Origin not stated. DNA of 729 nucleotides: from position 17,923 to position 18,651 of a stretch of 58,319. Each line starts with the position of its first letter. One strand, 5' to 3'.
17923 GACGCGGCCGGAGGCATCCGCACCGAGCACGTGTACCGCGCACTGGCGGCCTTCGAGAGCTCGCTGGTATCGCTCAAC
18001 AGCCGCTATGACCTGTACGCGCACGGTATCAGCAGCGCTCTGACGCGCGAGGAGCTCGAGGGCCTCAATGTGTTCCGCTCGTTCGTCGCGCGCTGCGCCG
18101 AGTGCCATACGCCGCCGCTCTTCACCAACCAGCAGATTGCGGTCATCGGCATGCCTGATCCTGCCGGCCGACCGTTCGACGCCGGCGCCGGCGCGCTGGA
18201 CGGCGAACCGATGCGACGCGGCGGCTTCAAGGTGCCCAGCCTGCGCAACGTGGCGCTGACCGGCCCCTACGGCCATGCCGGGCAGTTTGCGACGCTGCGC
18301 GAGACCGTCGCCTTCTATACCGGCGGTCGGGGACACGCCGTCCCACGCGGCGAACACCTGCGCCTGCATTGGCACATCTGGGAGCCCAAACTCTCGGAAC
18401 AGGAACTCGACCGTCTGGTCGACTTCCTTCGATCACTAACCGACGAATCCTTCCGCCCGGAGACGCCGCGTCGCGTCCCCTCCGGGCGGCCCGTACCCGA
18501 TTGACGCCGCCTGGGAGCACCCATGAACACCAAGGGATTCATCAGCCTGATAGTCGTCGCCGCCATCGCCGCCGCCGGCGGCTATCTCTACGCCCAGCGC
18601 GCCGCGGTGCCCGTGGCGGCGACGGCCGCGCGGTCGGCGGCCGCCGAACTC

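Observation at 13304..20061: TetR-controlled operon pairing a TonB-dependent receptor with a five-haem periplasmic redox module and a beta-helix protein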

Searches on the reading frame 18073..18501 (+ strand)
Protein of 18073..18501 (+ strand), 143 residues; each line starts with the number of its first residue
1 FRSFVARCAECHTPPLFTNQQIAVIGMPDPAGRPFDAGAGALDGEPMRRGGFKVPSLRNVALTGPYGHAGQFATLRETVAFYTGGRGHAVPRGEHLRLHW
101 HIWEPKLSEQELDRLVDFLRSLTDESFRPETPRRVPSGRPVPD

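Call 43: search_solved_structures(query=window:18073-18501:+, max_evalue=1, show_alignments=5)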
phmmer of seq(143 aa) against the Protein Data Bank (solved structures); distinct sequences matched with E-value up to 1: 29.
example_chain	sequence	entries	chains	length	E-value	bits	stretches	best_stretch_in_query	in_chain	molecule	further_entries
6e1c_A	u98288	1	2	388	1.6e-11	47.4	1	38-129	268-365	Di-heme enzyme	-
3l4m_A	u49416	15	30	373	2.1e-10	43.8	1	45-84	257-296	Methylamine utilization protein mauG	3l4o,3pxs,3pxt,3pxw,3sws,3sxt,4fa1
3rn0_A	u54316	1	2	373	2.2e-10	43.7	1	45-84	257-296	Methylamine utilization protein MauG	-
3rn1_A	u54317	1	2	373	2.2e-10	43.7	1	45-84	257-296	Methylamine utilization protein MauG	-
3rlm_A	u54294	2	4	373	2.3e-10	43.6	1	45-84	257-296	Methylamine utilization protein MauG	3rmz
4o1q_A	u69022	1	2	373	2.5e-10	43.5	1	45-84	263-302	Methylamine utilization protein MauG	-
4l1q_A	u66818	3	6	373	2.6e-10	43.5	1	45-84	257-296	Methylamine utilization protein MauG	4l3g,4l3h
3svw_A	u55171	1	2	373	2.6e-10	43.4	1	45-84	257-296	Methylamine utilization protein MauG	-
3sjl_A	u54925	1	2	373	2.8e-10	43.4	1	45-84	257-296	Methylamine utilization protein mauG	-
3sle_A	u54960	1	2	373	2.9e-10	43.3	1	45-84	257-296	Methylamine utilization protein MauG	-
4y5r_A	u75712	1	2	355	2.9e-10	43.3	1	45-84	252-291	Methylamine utilization protein MauG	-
3orv_A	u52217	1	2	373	7.1e-10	42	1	45-89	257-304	Methylamine utilization protein mauG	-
3o5c_A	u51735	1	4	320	1.7e-08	37.6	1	7-79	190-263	Cytochrome c551 peroxidase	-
1iqc_A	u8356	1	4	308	7e-08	35.6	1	7-80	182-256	di-heme peroxidase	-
6nx0_A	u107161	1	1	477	1.9e-05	27.6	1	52-83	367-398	Di-haem cytochrome c peroxidase family protein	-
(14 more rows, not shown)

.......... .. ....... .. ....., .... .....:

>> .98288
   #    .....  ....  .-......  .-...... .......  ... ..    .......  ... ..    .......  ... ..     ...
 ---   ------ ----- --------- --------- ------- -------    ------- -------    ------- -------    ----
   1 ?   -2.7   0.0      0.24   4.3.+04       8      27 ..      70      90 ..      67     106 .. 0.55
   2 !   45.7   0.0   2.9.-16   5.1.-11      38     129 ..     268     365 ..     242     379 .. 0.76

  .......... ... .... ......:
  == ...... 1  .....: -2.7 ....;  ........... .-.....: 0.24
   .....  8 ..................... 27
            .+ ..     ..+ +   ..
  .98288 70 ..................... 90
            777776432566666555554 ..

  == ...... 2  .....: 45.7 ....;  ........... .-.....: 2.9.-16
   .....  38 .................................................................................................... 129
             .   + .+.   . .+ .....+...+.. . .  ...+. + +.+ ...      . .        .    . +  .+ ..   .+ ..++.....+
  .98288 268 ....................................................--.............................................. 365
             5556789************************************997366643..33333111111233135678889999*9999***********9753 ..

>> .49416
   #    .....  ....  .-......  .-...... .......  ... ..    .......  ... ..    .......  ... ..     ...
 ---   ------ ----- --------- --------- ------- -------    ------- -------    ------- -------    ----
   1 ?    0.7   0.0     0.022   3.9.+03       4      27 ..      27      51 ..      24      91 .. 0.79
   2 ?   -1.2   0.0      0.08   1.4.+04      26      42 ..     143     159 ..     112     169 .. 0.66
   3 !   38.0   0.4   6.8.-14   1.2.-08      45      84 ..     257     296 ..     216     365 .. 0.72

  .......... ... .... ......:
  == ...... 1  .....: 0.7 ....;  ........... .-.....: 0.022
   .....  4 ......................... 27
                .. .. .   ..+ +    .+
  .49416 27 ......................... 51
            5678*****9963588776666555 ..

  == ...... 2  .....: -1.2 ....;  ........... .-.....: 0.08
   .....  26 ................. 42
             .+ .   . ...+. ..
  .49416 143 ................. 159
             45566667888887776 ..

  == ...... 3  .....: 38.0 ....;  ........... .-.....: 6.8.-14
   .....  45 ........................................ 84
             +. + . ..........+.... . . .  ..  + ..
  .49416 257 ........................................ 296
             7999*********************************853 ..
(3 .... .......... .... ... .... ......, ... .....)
